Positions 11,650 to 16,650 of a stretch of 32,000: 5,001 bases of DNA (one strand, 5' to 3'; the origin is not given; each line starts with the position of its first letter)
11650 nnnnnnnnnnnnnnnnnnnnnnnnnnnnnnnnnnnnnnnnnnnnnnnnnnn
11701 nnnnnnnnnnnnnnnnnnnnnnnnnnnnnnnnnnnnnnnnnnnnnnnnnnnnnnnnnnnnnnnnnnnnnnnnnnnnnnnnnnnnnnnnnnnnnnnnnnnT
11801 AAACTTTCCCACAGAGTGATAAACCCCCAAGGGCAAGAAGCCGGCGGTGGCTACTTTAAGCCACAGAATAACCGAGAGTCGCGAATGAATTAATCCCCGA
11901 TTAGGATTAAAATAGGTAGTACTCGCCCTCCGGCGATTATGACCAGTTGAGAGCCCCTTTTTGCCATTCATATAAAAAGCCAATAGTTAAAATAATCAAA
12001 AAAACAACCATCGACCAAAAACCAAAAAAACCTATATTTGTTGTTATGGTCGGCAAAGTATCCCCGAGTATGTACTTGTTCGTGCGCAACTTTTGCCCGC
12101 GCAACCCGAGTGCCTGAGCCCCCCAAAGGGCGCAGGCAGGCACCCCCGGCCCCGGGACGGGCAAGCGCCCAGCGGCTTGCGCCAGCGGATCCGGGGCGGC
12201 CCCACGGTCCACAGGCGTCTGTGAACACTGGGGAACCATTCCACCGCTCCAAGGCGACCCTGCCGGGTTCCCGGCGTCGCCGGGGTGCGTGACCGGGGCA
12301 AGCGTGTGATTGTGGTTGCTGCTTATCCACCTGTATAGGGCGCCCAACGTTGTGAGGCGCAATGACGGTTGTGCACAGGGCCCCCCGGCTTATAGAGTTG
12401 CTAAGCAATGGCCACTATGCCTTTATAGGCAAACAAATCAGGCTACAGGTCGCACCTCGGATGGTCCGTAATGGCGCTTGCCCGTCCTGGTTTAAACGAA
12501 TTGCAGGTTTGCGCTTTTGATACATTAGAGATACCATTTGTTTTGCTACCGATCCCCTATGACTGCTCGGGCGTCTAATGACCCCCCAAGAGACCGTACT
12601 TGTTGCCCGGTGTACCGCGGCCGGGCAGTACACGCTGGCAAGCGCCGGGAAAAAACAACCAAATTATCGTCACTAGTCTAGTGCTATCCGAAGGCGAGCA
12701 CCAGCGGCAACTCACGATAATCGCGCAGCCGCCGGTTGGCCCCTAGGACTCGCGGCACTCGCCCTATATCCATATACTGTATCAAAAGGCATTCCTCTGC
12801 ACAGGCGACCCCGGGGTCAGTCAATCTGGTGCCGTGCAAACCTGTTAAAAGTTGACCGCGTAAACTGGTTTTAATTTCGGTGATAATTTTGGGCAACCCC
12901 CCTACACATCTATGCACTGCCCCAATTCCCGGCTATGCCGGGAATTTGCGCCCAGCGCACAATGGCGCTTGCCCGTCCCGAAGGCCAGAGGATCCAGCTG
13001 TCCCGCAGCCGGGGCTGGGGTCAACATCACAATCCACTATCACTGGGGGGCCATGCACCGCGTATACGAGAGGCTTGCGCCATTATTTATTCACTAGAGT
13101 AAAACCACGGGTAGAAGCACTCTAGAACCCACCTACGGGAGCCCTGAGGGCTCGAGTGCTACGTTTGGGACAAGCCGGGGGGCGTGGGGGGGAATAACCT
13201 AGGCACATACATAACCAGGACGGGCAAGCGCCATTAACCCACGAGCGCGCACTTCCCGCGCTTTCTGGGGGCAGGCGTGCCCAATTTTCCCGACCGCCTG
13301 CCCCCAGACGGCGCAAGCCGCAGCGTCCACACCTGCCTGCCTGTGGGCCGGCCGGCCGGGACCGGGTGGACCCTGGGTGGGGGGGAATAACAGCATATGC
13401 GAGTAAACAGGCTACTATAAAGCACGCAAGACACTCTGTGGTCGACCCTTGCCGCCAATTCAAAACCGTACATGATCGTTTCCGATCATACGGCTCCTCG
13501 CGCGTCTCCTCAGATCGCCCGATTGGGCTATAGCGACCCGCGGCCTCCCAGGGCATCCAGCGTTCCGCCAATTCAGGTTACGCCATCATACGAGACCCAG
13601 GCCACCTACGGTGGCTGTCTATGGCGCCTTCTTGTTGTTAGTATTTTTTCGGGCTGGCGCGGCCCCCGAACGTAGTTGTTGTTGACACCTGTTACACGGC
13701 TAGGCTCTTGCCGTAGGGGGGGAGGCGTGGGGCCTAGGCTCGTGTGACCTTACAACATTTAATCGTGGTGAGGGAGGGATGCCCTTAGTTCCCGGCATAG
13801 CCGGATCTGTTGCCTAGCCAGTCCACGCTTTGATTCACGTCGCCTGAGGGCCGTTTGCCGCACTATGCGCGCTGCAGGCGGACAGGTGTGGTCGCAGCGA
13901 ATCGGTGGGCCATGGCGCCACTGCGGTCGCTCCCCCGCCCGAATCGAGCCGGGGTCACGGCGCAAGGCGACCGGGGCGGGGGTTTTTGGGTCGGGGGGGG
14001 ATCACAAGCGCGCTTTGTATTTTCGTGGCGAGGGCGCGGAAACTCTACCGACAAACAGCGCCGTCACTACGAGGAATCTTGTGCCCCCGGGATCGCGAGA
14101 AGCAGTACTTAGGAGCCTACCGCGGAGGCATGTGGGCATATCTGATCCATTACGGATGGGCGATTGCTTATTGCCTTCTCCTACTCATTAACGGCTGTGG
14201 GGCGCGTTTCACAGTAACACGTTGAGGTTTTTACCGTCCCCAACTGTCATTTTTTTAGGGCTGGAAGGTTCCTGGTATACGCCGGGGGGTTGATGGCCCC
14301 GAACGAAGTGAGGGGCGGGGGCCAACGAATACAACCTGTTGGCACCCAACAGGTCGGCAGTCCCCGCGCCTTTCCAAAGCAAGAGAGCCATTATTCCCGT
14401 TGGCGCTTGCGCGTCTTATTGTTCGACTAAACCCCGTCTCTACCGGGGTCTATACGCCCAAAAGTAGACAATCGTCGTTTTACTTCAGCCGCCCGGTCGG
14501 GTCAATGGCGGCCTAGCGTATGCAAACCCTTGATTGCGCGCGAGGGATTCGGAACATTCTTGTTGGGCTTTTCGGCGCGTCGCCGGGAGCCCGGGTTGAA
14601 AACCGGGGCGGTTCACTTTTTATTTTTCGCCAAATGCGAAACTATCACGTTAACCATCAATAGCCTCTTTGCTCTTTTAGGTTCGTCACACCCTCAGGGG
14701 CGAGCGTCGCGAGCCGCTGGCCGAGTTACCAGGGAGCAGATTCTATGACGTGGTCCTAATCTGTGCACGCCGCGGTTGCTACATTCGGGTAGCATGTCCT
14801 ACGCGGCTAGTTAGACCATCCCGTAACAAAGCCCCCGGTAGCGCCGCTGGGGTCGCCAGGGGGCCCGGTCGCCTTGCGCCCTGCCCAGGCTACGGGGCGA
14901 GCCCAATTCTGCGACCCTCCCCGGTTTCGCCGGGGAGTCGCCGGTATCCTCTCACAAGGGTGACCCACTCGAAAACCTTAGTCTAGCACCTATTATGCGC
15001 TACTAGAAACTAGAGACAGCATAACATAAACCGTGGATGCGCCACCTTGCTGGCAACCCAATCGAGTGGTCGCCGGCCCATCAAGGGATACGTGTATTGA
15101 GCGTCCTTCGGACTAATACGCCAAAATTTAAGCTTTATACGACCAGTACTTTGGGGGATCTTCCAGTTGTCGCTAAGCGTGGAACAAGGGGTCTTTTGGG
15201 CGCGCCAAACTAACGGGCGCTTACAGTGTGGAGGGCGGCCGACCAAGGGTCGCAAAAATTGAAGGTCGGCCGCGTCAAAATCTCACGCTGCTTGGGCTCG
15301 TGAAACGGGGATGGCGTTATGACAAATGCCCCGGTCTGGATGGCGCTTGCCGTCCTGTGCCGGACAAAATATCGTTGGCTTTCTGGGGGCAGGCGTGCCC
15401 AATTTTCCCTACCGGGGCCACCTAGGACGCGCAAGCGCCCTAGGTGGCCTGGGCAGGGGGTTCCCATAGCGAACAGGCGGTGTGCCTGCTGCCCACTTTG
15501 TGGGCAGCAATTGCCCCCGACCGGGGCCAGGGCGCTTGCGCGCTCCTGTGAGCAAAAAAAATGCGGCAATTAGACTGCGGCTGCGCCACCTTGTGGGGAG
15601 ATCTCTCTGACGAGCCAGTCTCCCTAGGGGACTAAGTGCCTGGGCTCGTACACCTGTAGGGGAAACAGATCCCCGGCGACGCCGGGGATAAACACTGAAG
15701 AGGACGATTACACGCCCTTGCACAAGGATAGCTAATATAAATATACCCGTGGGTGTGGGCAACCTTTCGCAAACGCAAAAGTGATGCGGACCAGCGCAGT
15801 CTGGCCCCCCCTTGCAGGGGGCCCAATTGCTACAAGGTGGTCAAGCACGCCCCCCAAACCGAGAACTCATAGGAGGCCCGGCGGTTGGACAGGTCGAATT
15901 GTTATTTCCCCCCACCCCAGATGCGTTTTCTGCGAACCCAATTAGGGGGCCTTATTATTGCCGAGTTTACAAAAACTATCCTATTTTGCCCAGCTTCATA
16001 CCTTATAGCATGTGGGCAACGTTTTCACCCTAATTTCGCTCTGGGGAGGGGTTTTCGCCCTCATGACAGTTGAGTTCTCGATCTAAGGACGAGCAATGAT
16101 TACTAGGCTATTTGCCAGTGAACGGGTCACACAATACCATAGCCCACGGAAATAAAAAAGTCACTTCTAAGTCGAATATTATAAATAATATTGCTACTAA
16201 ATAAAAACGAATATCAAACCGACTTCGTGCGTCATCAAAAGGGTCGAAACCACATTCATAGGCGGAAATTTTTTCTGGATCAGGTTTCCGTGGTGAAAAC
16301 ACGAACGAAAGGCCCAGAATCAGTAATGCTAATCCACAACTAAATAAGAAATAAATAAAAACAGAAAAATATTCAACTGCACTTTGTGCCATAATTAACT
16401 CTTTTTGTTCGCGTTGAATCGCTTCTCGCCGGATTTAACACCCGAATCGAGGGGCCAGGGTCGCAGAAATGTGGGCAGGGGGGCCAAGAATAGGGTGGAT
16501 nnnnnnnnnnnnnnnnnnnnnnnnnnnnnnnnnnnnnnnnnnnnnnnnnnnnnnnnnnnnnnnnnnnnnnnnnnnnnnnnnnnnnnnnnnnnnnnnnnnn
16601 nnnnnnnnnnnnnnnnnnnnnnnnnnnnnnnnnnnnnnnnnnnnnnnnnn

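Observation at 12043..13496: nad3 intron: about 1.39 kb of repeat DNA apparently inserted inside domain VI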

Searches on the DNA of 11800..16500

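Call 11: search_rna_families(source=window, start=11800, end=16500, threshold=evalue, max_evalue=5, show_alignments=3)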
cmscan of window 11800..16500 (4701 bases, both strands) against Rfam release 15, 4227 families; matches with E-value up to 5: 7.
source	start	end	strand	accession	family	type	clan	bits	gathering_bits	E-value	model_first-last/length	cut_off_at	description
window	13459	13499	-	RF04357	Plastid-ndhA-ndhB-2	Intron;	CL00155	54.1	53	1.2e-10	1-41/41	no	Plastid-ndhA-ndhB-2 group II-D5 intron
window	13436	13498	-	RF00029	Intron_gpII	Intron;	-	48.6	40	1.3e-07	1-77/77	no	Group II catalytic intron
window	13464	13495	-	RF04336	Plastid-petD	Intron;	-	32.3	65.5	0.00052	11-42/47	no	Plastid-petD group II-D5 intron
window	15416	15496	-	RF02564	naRNA4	Gene; sRNA;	-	22.1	59.5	0.92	1-77/77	no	Nucleoid-associated noncoding RNA 4 (CssrE)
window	15416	15501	+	RF01489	sbrA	Gene; sRNA;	-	18.8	45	2.6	1-71/71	no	Listeria sRNA sbrA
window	15663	15728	-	RF02837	anti-hemB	Gene; sRNA;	-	15.9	49.5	3.6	1-81/81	no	Burkholderia RNA 7 (anti-hemB)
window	14234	14351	-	RF02042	HOTTIP_3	Gene; lncRNA;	-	11.1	50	1.8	1-353/353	no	HOXA transcript at the distal tip, conserved region 3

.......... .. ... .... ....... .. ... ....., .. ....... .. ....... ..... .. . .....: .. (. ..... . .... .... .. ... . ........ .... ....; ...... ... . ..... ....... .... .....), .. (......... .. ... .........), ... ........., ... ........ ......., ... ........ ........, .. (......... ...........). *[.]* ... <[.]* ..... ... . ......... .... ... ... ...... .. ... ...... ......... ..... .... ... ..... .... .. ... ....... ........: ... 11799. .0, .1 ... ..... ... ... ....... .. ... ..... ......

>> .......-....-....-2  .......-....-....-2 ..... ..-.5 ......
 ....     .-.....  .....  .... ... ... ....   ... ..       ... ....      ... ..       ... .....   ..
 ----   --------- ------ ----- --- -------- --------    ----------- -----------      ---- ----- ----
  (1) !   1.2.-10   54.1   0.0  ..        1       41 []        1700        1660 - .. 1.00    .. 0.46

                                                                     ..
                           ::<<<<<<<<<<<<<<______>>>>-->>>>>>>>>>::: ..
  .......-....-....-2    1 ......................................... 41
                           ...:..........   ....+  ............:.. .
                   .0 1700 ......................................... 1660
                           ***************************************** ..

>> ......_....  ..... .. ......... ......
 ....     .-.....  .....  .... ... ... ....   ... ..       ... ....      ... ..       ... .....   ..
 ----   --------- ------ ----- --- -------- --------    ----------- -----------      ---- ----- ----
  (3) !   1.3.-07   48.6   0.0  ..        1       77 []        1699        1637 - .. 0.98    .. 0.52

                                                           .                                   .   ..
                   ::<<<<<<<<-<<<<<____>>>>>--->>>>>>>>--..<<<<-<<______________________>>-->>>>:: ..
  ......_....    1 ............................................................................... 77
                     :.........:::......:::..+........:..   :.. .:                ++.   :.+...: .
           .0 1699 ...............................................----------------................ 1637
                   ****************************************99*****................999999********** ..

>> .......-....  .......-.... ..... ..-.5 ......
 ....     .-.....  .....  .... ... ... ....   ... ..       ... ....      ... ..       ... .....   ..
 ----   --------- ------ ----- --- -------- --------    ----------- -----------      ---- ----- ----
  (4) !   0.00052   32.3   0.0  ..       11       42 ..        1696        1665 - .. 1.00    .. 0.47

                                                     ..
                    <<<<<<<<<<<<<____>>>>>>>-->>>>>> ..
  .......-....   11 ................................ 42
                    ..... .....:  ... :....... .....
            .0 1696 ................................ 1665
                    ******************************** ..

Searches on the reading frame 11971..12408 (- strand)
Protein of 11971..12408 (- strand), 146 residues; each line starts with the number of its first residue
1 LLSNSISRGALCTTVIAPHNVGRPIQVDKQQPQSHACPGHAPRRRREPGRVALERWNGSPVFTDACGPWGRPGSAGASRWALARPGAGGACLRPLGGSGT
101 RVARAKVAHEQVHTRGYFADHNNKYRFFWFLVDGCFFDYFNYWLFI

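Call 63: search_protein_families(library=pfam, proteins=[window:11971-12408:-], max_evalue=0.1)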
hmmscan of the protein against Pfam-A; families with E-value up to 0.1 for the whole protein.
window:11971-12408:- (146 aa): 0 families

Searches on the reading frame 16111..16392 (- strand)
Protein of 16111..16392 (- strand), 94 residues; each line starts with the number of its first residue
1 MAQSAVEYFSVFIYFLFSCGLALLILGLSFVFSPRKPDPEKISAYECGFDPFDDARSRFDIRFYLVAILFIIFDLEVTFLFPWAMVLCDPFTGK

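Call 42: find_encoding_contigs(protein=window:16111-16392:-, flank=10000, max_places=6)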
Protein window:16111-16392:- (94 aa): no gene with exactly this product is on record in the collection.
